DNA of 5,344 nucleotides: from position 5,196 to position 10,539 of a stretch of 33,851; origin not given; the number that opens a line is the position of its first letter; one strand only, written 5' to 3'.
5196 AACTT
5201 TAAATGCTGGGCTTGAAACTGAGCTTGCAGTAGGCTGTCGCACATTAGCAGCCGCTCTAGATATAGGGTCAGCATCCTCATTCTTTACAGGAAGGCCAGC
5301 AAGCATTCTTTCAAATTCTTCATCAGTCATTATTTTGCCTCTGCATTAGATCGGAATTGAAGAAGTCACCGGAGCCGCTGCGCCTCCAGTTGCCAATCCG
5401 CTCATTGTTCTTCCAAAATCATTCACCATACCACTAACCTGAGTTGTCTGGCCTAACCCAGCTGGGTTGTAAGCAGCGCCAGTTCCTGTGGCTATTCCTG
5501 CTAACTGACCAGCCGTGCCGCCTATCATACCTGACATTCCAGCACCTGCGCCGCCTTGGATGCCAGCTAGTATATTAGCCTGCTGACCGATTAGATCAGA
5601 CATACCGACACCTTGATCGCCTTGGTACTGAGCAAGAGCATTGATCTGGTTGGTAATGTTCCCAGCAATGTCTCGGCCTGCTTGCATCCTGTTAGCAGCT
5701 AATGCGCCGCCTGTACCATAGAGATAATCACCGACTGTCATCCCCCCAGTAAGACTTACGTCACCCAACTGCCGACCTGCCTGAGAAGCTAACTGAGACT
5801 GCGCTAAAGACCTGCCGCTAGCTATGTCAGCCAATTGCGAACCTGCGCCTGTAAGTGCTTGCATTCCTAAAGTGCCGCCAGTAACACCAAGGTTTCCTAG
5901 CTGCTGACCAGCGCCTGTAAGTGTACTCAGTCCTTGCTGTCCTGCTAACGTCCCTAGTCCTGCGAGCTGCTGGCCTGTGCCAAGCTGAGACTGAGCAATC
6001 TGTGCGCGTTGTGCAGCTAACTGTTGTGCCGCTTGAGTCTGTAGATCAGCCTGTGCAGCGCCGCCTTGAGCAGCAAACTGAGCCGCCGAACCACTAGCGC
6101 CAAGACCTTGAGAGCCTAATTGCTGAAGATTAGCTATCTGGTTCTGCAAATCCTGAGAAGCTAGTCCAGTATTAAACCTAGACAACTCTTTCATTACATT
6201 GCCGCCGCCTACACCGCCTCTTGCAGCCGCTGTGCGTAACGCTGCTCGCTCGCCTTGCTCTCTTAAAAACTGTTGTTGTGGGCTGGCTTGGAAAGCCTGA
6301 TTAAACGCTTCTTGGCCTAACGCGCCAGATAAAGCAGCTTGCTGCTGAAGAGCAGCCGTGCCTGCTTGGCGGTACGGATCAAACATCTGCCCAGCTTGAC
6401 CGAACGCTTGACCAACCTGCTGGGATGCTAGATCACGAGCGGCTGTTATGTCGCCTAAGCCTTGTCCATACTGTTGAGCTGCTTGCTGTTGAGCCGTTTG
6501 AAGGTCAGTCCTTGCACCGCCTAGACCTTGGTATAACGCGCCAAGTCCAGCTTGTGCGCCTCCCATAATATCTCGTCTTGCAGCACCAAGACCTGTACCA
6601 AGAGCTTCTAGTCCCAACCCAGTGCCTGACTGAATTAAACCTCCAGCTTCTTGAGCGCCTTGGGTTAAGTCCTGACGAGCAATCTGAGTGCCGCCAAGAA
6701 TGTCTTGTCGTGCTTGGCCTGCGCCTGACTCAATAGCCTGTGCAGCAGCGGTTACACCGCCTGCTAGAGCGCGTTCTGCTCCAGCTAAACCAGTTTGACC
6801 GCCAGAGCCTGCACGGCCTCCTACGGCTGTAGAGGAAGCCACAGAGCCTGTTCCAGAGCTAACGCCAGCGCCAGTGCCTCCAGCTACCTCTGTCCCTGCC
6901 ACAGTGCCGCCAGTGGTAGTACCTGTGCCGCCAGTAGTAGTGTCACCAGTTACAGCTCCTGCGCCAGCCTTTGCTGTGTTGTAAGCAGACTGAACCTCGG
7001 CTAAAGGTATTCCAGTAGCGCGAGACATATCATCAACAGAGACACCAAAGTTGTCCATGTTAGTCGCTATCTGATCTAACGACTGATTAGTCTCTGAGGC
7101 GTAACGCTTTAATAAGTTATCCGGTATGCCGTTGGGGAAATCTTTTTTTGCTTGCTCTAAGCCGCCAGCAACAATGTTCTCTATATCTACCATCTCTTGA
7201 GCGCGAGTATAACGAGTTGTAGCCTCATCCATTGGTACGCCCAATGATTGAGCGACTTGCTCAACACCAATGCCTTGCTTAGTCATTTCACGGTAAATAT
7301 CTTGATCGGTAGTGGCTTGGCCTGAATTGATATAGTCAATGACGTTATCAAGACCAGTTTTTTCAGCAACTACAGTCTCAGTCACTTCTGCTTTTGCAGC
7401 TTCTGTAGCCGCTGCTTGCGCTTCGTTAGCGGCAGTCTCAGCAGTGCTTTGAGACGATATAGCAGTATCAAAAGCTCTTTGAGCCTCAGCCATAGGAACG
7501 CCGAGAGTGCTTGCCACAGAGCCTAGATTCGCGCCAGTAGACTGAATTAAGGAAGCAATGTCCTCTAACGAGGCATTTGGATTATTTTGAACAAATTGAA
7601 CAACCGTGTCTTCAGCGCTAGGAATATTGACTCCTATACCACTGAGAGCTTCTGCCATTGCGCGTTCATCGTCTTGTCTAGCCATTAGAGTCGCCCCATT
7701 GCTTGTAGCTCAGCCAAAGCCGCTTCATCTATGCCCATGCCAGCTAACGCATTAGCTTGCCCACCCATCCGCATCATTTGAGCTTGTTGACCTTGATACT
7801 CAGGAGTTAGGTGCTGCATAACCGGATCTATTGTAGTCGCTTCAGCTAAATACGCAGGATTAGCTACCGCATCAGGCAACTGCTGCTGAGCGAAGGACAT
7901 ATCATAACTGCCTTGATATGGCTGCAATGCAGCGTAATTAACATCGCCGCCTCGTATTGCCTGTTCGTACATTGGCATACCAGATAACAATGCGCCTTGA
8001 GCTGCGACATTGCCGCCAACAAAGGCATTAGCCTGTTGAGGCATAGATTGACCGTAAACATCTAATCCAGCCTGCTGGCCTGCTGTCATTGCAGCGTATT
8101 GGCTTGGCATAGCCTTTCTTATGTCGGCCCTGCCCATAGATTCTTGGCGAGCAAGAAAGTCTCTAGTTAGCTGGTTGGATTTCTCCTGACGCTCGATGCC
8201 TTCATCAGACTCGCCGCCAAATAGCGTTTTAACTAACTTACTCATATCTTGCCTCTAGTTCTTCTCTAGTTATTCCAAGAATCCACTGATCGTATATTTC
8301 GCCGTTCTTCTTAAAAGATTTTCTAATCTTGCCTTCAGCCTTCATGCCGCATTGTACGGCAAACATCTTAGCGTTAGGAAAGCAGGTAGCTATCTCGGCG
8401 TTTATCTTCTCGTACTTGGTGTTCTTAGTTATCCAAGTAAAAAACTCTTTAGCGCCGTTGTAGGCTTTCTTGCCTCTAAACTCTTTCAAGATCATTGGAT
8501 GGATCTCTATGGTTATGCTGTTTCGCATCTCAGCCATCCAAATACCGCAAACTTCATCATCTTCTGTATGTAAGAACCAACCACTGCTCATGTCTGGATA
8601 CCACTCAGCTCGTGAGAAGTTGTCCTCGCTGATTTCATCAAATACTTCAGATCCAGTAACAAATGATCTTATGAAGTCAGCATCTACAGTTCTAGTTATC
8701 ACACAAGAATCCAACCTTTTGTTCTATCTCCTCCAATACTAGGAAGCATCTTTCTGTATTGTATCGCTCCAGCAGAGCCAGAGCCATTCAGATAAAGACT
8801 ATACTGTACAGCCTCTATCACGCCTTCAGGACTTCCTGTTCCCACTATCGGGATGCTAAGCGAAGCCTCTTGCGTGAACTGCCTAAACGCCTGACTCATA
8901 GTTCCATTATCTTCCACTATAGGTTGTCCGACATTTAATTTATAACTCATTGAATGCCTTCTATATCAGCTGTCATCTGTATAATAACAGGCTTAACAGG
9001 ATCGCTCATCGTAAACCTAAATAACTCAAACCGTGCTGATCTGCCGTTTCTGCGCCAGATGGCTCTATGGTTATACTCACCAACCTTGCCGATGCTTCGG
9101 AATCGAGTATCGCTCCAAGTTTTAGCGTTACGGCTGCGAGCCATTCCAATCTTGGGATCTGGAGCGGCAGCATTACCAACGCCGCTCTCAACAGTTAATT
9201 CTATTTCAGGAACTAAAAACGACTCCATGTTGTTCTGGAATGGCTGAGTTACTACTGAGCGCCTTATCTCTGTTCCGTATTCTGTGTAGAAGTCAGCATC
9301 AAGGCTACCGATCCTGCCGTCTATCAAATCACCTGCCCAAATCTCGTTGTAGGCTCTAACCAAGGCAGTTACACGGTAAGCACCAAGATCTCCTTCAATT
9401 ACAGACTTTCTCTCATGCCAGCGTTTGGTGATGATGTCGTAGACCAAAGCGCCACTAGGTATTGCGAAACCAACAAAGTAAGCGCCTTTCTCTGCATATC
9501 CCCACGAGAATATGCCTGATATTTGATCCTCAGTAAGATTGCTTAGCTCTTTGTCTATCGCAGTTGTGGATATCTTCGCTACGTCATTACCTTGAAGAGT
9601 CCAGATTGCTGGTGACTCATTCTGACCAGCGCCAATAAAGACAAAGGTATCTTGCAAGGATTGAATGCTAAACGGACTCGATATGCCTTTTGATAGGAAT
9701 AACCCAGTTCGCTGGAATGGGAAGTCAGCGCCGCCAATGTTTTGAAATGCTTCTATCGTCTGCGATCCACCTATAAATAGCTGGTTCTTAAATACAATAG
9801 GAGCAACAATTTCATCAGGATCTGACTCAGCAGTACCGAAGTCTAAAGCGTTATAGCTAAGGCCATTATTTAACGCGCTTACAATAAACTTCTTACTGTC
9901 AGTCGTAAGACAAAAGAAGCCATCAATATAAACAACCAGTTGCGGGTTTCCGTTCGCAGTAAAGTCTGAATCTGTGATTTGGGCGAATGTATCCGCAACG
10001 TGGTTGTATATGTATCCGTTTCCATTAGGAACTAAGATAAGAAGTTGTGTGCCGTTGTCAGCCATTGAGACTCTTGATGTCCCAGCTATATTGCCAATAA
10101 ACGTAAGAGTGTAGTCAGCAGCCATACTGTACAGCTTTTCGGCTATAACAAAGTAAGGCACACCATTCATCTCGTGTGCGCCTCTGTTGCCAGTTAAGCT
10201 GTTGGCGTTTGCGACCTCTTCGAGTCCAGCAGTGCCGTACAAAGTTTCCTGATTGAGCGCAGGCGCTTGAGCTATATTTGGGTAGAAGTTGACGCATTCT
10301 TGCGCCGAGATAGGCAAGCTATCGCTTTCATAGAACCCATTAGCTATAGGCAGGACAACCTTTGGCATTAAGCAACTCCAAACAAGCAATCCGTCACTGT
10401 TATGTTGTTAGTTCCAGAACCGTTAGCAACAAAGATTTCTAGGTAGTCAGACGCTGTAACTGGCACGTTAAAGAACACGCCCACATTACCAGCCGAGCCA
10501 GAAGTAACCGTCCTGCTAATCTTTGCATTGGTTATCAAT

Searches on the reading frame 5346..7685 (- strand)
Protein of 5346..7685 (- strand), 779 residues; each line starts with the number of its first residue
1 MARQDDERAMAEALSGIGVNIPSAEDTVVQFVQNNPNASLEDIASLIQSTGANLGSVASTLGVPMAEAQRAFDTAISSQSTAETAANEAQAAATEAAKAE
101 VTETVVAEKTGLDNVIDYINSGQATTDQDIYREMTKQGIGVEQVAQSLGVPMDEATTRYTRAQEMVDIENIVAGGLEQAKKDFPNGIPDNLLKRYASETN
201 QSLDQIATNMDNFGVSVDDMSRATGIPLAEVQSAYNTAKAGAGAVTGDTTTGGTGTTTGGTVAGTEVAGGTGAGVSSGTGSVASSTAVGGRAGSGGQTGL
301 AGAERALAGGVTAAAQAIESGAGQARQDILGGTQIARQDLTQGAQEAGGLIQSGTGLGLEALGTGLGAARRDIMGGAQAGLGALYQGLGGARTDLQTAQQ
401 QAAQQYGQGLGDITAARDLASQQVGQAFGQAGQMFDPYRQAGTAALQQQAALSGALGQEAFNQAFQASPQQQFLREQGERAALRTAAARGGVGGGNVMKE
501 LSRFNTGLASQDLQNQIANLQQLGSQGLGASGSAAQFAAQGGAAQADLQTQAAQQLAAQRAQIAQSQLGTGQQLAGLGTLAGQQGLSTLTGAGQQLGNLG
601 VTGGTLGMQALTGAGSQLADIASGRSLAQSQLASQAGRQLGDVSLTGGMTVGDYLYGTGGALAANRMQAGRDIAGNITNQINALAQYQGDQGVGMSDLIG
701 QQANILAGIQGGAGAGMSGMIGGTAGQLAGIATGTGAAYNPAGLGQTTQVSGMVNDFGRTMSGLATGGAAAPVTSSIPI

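Call 18: search_protein_families(library=phrogs, proteins=[window:5346-7685:-], max_evalue=0.01)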
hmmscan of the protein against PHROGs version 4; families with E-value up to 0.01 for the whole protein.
window:5346-7685:- (779 aa): 1 family
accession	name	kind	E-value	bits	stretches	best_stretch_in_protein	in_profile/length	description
phrog_598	-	DNA, RNA and nucleotide metabolism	1e-14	55.8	1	414-606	35-232/240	DNA ejection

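Call 23: search_protein_families(library=pfam, proteins=[window:5346-7685:-], max_evalue=0.1)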
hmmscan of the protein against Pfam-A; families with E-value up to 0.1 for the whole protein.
window:5346-7685:- (779 aa): 2 families
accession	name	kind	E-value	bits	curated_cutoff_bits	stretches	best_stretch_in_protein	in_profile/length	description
PF10975.14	DUF2802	-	0.041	14.5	33.5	0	133-155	38-60/68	Protein of unknown function (DUF2802)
PF17782.7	DprA_WH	-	0.052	14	22.9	0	198-234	9-45/61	DprA winged helix domain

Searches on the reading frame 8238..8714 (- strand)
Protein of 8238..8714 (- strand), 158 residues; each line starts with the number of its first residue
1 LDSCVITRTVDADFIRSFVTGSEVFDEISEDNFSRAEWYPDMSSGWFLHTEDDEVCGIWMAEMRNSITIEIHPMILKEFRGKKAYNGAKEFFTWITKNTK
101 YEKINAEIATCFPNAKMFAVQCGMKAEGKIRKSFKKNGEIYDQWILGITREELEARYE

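Call 18: search_protein_families(library=phrogs, proteins=[window:8238-8714:-], max_evalue=0.01)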
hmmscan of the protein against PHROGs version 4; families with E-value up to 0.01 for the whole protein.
window:8238-8714:- (158 aa): 3 families
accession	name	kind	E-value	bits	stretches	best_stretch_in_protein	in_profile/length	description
phrog_651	-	head and packaging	2.5e-24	86.8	1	6-155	4-152/158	head morphogenesis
phrog_1249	-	other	1.9e-05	25.4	1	45-155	59-179/180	acetyltransferase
phrog_4177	-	unknown function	0.00068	20.7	1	98-140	94-135/143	-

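Call 23: search_protein_families(library=pfam, proteins=[window:8238-8714:-], max_evalue=0.1)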
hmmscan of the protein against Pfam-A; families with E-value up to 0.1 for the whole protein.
window:8238-8714:- (158 aa): 2 families
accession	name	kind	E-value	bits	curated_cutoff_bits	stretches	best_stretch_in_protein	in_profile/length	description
PF11039.13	DUF2824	-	8.4e-11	42.5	25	1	51-156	43-148/151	Protein of unknown function (DUF2824)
PF13420.13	Acetyltransf_4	-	0.00034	21.1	24.3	1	95-143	105-153/155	Acetyltransferase (GNAT) domain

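Call 34: search_dna_similar(query=window:8238-8714:-, collection=phages, mode=protein, max_evalue=0.001, max_rows=30, rows=spread)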
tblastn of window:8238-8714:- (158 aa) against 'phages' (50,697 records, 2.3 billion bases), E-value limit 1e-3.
Records with a match: 1; places in all: 1; records where one place covers at least 80% of the query: 1.
Best place of each record, by identity: <60% 1.
By first word of the organism name: Pseudoalteromonas 1.
By host as written in the record: Pseudoalteromonas sp. H6 1.
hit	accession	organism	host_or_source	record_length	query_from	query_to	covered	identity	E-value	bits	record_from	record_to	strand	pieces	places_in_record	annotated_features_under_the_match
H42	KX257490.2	Pseudoalteromonas virus vB_PspP-H6/1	Pseudoalteromonas sp. H6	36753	6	154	94%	32.9%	1e-20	92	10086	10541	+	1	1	putative head assembly protein | putative head completion protein | ribosome_binding_site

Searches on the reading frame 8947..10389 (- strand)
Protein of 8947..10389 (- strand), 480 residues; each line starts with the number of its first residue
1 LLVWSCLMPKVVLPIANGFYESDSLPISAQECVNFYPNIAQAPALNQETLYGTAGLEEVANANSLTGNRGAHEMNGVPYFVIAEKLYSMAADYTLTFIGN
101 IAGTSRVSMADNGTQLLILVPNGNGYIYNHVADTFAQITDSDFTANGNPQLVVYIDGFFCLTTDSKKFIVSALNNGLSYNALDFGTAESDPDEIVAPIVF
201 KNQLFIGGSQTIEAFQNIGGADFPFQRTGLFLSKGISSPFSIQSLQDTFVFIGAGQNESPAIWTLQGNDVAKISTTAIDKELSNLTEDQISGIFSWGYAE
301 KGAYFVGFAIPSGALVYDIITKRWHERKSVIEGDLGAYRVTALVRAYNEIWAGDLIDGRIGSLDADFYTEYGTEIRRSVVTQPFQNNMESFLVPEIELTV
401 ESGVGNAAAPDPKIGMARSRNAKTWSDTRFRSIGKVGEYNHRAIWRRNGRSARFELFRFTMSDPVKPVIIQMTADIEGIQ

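Call 3: search_protein_families(library=pfam, proteins=[window:8947-10389:-], max_evalue=1)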
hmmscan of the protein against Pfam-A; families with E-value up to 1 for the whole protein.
window:8947-10389:- (480 aa): 2 families
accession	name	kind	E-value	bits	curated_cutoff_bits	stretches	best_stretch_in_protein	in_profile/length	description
PF11134.13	Phage_stabilise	-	1e-19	71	25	1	76-458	66-450/469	Phage stabilisation protein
PF15170.11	CaM-KIIN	-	0.21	12.2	27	1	244-292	29-78/79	Calcium/calmodulin-dependent protein kinase II inhibitor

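Call 4: search_protein_families(library=phrogs, proteins=[window:8947-10389:-], max_evalue=0.1)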
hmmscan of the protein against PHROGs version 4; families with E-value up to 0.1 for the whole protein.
window:8947-10389:- (480 aa): 4 families
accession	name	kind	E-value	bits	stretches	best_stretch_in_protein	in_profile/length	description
phrog_578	-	connector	2.9e-115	386.5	1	8-478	1-471/486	head closure Hc3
phrog_5107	-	lysis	0.00044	19.8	1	100-279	103-264/533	amidase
phrog_19101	-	unknown function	0.0027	17.1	1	422-477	537-591/595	-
phrog_2216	-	unknown function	0.081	14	0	118-160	21-63/104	-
